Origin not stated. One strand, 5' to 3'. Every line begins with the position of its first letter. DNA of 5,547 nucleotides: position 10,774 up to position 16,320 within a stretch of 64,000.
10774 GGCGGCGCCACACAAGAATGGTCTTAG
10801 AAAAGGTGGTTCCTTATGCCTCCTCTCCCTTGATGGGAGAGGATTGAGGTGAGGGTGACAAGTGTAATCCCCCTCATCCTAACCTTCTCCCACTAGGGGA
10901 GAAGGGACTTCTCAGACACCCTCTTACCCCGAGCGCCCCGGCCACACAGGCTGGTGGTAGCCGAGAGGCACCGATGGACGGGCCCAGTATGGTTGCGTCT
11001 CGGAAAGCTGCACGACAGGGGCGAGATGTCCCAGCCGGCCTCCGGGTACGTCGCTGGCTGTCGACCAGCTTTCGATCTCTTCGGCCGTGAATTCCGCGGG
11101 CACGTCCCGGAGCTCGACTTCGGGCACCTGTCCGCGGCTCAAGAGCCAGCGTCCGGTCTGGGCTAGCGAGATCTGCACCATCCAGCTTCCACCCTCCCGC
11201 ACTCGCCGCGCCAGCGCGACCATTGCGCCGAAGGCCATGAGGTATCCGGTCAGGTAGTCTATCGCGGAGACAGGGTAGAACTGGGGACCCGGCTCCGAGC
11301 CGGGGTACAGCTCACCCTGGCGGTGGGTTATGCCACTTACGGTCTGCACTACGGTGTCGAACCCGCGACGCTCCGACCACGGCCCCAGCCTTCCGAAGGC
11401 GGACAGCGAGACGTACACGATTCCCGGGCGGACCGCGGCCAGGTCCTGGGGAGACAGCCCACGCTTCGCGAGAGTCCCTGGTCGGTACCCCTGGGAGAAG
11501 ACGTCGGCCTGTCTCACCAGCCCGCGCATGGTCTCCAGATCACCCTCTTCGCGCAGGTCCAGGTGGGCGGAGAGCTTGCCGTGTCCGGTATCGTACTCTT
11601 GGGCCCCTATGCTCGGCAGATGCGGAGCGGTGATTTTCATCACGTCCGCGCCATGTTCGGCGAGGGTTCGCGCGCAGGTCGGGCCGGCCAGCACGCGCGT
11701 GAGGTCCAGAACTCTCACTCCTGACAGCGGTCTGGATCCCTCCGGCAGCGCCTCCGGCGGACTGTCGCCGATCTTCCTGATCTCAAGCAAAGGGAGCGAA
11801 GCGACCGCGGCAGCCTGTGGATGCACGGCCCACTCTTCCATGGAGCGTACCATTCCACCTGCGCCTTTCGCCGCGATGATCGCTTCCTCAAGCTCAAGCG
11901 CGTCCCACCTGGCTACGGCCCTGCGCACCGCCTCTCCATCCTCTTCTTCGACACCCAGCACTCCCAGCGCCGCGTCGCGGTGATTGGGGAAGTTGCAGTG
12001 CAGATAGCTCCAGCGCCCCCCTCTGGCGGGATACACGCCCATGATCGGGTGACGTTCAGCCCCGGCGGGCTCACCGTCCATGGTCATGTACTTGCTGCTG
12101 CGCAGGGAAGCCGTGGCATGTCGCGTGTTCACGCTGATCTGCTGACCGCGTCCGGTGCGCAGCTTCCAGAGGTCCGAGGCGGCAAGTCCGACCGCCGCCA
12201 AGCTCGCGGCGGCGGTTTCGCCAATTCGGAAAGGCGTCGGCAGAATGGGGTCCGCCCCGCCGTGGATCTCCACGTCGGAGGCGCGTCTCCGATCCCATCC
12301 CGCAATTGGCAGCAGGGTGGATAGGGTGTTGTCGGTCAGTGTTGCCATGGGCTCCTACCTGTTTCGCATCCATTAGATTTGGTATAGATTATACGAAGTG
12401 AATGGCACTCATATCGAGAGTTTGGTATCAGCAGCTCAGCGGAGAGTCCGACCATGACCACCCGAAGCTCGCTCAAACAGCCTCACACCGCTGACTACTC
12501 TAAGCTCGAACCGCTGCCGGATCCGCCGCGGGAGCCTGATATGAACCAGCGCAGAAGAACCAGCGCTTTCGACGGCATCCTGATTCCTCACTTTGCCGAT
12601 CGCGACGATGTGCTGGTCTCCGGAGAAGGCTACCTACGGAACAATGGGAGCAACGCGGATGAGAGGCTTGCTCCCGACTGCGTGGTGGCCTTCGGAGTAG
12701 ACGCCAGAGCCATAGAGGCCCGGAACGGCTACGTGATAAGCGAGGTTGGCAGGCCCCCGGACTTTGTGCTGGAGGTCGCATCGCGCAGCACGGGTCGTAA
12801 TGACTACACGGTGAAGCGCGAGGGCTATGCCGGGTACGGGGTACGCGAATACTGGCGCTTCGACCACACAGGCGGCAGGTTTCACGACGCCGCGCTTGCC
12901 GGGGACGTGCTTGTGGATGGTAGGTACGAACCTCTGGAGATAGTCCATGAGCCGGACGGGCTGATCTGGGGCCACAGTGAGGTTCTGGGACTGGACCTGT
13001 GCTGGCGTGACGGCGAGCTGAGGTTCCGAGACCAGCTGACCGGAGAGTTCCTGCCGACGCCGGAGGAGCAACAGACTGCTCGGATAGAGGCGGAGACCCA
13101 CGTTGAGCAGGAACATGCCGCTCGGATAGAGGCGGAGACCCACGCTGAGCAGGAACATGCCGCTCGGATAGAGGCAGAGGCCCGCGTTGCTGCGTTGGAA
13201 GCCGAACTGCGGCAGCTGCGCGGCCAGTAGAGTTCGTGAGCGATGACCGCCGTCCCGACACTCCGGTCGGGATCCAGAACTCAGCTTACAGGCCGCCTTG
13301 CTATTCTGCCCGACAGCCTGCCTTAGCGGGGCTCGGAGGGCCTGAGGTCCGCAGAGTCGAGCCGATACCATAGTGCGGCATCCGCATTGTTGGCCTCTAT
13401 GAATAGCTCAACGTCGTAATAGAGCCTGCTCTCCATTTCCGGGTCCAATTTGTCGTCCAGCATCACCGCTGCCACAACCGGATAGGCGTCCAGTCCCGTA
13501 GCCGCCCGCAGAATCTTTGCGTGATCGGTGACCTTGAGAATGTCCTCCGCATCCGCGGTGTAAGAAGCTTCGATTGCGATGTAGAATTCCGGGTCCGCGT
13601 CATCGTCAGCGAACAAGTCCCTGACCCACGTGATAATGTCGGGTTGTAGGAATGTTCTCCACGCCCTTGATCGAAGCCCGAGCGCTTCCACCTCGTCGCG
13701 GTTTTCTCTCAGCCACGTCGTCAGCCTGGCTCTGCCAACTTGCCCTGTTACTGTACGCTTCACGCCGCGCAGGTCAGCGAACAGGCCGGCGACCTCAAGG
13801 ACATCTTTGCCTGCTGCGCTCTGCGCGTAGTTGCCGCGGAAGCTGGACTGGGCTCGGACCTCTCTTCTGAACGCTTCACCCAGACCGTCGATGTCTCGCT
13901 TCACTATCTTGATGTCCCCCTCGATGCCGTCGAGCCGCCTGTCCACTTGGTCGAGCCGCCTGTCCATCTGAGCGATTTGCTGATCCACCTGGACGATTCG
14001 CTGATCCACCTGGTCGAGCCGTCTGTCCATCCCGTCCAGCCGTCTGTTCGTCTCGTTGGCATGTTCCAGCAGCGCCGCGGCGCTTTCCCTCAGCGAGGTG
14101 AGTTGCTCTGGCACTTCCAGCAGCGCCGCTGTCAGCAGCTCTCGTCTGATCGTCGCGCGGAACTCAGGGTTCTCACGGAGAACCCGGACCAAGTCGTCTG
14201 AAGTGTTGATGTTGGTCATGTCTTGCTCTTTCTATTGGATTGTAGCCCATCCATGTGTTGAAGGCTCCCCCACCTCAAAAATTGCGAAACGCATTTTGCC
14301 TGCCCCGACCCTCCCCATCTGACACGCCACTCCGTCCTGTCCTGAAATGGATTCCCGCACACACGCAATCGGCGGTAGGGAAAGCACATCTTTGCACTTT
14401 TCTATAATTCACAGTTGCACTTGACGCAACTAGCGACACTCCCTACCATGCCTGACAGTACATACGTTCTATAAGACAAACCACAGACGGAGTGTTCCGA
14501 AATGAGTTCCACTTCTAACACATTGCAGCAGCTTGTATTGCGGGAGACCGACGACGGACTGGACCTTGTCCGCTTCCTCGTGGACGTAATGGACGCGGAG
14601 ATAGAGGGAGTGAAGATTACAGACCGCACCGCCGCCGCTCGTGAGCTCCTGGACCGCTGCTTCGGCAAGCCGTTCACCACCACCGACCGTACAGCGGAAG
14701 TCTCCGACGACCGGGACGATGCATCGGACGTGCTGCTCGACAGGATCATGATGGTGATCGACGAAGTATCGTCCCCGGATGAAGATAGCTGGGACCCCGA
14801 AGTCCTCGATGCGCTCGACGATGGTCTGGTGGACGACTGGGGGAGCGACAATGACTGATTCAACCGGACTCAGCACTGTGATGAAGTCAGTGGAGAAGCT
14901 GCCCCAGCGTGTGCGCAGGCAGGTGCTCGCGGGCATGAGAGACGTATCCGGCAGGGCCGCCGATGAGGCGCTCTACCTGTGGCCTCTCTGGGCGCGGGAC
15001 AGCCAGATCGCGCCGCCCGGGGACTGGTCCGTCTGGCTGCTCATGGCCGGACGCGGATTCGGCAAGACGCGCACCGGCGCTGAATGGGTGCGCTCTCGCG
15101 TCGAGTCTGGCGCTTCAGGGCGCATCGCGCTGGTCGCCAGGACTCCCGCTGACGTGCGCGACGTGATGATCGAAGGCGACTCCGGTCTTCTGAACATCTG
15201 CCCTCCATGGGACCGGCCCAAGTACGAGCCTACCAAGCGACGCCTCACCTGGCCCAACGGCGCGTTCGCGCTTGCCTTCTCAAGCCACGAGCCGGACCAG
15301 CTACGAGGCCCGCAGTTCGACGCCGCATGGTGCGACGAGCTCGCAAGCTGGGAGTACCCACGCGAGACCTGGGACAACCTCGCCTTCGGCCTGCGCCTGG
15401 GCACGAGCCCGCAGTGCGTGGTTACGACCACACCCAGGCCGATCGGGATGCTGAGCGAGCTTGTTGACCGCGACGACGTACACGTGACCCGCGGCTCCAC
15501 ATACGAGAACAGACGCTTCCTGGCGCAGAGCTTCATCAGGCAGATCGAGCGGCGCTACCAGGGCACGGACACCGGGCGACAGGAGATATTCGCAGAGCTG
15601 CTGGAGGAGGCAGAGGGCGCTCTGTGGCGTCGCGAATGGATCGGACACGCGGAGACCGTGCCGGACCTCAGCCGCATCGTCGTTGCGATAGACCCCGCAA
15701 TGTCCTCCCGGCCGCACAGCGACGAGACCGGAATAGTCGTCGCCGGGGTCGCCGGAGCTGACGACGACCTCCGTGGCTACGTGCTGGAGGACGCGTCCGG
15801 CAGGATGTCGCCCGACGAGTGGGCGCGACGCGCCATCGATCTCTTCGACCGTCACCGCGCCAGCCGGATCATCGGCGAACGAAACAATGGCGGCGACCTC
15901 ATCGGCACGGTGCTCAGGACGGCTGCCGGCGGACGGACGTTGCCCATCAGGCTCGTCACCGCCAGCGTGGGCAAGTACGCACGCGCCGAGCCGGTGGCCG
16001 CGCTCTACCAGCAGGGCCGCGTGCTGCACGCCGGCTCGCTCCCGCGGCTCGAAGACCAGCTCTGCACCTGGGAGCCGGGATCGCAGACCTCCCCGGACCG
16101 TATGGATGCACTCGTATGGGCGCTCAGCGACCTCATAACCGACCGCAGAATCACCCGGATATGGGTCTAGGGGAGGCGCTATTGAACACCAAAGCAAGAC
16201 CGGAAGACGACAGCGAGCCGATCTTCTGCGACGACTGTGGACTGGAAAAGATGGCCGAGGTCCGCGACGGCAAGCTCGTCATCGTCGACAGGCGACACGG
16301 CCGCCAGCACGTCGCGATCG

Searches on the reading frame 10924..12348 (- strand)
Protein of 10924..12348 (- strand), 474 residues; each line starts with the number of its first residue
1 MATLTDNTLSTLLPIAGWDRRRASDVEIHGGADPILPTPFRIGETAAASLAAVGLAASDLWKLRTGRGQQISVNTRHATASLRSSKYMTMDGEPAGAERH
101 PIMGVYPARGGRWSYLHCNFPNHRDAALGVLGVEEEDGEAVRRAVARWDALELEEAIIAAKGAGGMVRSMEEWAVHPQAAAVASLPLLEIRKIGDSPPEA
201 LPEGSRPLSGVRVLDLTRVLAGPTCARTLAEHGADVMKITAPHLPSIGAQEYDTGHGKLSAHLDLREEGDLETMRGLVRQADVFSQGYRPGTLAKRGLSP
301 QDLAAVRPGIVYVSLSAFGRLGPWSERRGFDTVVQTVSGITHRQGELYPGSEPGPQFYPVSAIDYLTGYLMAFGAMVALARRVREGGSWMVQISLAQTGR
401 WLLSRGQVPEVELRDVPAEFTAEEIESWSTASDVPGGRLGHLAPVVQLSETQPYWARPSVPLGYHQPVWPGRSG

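Call 46: search_protein_families(library=pfam, proteins=[window:10924-12348:-], max_evalue=0.0001)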
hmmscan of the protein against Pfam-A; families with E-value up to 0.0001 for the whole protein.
window:10924-12348:- (474 aa): 1 family
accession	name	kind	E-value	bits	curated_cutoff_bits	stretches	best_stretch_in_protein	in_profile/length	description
PF02515.22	CoA_transf_3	-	3.3e-59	201.3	23.3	2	208-405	1-205/366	CoA-transferase family III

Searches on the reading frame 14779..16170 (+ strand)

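Call 46: search_protein_families(library=pfam, proteins=[window:14779-16170:+], max_evalue=0.0001)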
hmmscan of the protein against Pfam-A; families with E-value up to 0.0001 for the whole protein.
window:14779-16170:+ (463 aa): 2 families
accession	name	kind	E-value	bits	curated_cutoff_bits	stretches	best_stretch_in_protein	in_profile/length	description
PF03237.21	Terminase_6N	-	3.4e-27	96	22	1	88-288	2-213/215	Terminase large subunit, T4likevirus-type, N-terminal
PF17289.8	Terminase_6C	-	3.7e-14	53.4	22.6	1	303-450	2-153/155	Terminase RNaseH-like domain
